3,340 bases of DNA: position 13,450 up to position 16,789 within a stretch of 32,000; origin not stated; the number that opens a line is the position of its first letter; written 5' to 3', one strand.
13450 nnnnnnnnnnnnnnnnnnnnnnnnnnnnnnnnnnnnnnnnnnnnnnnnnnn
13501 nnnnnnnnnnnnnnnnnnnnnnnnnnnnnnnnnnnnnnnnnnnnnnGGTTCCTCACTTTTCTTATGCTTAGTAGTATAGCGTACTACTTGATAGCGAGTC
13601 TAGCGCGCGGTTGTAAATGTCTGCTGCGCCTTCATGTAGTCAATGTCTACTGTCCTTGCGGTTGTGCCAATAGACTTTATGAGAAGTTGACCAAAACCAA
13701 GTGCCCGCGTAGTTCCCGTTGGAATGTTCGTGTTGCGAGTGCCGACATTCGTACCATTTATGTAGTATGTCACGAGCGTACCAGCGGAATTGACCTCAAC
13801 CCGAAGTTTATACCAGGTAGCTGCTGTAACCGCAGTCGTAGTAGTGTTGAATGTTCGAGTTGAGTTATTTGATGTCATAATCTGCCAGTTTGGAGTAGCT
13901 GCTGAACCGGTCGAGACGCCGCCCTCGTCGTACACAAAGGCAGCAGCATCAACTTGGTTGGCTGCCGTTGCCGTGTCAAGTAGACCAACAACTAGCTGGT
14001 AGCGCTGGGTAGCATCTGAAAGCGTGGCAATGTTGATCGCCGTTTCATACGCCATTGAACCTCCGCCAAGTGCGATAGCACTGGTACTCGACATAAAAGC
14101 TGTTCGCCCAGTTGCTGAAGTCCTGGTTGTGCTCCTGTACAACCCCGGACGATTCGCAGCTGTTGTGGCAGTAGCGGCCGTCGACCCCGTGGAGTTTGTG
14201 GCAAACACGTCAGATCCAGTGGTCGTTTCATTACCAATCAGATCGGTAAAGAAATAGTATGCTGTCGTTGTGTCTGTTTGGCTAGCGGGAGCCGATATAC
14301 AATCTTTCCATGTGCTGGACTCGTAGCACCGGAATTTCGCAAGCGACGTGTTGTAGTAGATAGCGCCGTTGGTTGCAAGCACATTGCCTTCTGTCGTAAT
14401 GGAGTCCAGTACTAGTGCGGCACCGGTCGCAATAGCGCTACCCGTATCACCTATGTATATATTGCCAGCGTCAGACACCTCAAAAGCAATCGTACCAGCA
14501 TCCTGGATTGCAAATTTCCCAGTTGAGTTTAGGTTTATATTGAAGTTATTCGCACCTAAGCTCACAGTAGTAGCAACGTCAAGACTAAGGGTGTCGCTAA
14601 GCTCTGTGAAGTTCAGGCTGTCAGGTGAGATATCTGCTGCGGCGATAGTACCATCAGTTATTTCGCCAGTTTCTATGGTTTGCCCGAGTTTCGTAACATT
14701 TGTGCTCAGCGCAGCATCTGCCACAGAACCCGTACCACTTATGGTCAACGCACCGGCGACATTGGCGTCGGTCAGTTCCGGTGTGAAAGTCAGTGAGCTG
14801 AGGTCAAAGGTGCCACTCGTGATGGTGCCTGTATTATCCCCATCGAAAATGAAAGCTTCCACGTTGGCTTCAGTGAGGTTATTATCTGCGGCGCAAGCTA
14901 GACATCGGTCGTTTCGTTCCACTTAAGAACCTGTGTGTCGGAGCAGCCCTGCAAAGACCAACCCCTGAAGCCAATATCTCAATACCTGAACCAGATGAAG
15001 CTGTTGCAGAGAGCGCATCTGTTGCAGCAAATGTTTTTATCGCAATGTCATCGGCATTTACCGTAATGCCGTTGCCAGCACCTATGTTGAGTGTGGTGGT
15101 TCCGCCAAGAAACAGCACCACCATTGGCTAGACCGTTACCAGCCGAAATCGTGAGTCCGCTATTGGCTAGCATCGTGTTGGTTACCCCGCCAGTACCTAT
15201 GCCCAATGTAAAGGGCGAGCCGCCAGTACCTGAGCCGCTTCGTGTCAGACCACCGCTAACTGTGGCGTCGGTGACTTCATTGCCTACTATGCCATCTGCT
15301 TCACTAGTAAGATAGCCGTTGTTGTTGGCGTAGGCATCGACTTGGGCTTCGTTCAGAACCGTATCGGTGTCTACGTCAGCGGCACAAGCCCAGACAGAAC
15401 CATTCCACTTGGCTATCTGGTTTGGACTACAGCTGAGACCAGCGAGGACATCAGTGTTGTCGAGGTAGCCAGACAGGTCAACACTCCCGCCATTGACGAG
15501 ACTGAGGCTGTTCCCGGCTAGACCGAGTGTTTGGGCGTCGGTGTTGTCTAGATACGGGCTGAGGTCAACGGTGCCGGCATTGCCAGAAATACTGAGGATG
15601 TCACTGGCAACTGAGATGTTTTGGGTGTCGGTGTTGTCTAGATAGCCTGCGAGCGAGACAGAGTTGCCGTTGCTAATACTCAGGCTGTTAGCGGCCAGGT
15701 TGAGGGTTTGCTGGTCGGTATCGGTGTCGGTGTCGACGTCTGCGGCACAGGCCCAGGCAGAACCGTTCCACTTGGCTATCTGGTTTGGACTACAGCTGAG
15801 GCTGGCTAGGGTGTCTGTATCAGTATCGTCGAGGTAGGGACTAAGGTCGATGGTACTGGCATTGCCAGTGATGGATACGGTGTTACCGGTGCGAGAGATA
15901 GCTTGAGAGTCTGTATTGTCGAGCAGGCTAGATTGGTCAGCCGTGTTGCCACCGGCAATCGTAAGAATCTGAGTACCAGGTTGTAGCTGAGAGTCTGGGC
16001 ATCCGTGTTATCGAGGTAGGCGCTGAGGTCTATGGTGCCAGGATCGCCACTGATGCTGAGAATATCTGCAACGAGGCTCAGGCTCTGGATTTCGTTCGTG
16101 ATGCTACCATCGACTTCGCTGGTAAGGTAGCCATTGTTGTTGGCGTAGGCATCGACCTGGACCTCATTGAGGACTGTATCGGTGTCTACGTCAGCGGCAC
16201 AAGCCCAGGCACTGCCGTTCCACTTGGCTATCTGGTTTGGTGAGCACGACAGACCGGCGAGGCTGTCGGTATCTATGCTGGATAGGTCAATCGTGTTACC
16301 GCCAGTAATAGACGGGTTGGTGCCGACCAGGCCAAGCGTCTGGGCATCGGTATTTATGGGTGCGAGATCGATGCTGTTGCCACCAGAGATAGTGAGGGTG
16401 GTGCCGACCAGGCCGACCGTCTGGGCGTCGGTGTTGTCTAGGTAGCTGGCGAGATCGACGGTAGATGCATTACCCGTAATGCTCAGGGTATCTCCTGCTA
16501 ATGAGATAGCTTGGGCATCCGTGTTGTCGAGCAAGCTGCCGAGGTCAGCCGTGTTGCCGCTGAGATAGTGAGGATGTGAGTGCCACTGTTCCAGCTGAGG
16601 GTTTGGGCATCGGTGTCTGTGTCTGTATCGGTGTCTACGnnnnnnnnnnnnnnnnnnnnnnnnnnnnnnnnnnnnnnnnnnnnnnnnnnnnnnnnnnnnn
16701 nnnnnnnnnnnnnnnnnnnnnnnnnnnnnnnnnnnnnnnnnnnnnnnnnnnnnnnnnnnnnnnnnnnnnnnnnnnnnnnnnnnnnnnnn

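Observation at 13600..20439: Giant N-terminally anchored repeat protein with an unrecognised Cys-pair module and a C-terminal LamG-like domain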

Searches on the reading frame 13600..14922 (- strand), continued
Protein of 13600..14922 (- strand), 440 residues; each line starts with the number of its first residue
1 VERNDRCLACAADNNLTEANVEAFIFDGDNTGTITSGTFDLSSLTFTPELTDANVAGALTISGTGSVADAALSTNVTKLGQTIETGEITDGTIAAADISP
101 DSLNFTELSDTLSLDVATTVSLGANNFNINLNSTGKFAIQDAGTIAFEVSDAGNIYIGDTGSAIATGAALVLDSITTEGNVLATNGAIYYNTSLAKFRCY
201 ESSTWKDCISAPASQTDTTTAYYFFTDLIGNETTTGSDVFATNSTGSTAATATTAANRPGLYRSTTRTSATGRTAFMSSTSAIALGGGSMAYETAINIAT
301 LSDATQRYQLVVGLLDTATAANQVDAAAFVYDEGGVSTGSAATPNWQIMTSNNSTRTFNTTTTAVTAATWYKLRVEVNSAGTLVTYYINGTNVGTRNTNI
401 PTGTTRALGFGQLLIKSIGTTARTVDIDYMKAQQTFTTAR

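Call 61: fold_search(model_id=the predicted structure, library=viral)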
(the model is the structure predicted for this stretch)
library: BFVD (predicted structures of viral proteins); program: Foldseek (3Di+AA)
matches with E <= 10: 651; with E <= 0.001: 242
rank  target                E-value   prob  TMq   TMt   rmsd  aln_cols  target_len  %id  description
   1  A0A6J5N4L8            8.8e-23  1.00  0.50  0.27   4.5       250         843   29  SO2946-like C-terminal domain-containing protein [uncultured Caudovirales phage]
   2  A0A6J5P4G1            1.3e-19  1.00  0.48  0.62   6.2       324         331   23  Concanavalin A-like lectin/glucanases superfamily [uncultured Caudovirales phage]
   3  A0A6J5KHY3            2.2e-18  1.00  0.45  0.41   7.1       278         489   27  Uncharacterized protein [uncultured Caudovirales phage]
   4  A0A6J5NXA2            2.5e-18  1.00  0.44  0.84   2.5       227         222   21  Uncharacterized protein [uncultured Caudovirales phage]
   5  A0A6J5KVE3            2.1e-15  1.00  0.45  0.17   6.3       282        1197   22  Major tropism determinant N-terminal domain-containing protein [uncultured Caudovirales phage]
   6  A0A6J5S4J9            1.3e-14  1.00  0.42  0.69   3.5       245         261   21  Uncharacterized protein [uncultured Caudovirales phage]
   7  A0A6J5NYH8            5.9e-14  1.00  0.42  0.70   4.9       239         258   25  SO2946-like C-terminal domain-containing protein [uncultured Caudovirales phage]
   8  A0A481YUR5            2.7e-13  1.00  0.41  0.20  19.4       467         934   16  Uncharacterized protein [Marseillevirus LCMAC103]
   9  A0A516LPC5            3.6e-13  1.00  0.41  0.70   4.3       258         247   19  (no name in the UniProt tables at hand)
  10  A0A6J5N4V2            9.2e-13  1.00  0.35  0.23   9.8       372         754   15  Uncharacterized protein [uncultured Caudovirales phage]
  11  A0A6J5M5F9            1.2e-12  1.00  0.33  0.22   2.0       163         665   37  Uncharacterized protein [uncultured Caudovirales phage]
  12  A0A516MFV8            2.9e-12  1.00  0.37  0.58   5.0       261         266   15  (no name in the UniProt tables at hand)
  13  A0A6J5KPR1            5.0e-12  1.00  0.39  0.41   9.9       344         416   13  Uncharacterized protein [uncultured Caudovirales phage]
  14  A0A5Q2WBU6            1.8e-11  1.00  0.37  0.63   4.0       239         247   18  (no name in the UniProt tables at hand)
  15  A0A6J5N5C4            6.3e-11  1.00  0.32  0.40  13.3       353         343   15  Major tropism determinant N-terminal domain-containing protein [uncultured Caudovirales phage]
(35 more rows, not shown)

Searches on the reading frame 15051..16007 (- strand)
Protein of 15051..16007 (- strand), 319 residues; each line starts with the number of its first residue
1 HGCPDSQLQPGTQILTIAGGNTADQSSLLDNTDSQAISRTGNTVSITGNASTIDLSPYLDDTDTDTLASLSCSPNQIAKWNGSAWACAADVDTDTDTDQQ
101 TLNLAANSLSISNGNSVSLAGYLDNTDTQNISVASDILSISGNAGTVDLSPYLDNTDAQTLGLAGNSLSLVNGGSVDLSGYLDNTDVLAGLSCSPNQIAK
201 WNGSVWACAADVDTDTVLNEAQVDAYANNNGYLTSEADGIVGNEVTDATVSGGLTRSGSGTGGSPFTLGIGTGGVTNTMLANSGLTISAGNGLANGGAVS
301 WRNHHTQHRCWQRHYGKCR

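Call 12: search_protein_families(library=pfam, proteins=[window:15051-16007:-], max_evalue=1)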
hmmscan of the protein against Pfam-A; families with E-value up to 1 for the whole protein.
window:15051-16007:- (319 aa): 2 families
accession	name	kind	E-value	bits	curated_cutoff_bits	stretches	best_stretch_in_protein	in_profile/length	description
PF19565.4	DUF6087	-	0.0061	17.3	27.1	0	73-99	42-68/99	Family of unknown function (DUF6087)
PF01851.28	PC_rep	-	0.44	11.5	21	0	47-65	13-32/35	Proteasome/cyclosome repeat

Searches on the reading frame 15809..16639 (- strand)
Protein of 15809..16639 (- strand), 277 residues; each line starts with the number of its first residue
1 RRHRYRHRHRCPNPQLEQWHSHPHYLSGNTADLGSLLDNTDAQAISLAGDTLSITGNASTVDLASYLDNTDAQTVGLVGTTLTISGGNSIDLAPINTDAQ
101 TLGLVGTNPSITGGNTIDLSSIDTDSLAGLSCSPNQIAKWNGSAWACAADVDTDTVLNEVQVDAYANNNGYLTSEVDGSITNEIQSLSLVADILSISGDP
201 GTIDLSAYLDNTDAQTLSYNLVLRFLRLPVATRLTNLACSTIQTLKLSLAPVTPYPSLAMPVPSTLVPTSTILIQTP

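Call 12: search_protein_families(library=pfam, proteins=[window:15809-16639:-], max_evalue=1)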
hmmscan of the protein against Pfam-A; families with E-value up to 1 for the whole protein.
window:15809-16639:- (277 aa): 3 families
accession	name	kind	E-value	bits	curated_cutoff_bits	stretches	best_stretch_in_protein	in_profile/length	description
PF07568.18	HisKA_2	-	0.01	16.3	22.3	0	179-211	35-67/76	Histidine kinase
PF05137.18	PilN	-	0.061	13.8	22.8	1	43-73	17-48/78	Fimbrial assembly protein (PilN)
PF12118.13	SprA-related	-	0.53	10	27.3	1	97-169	12-82/335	SprA-related family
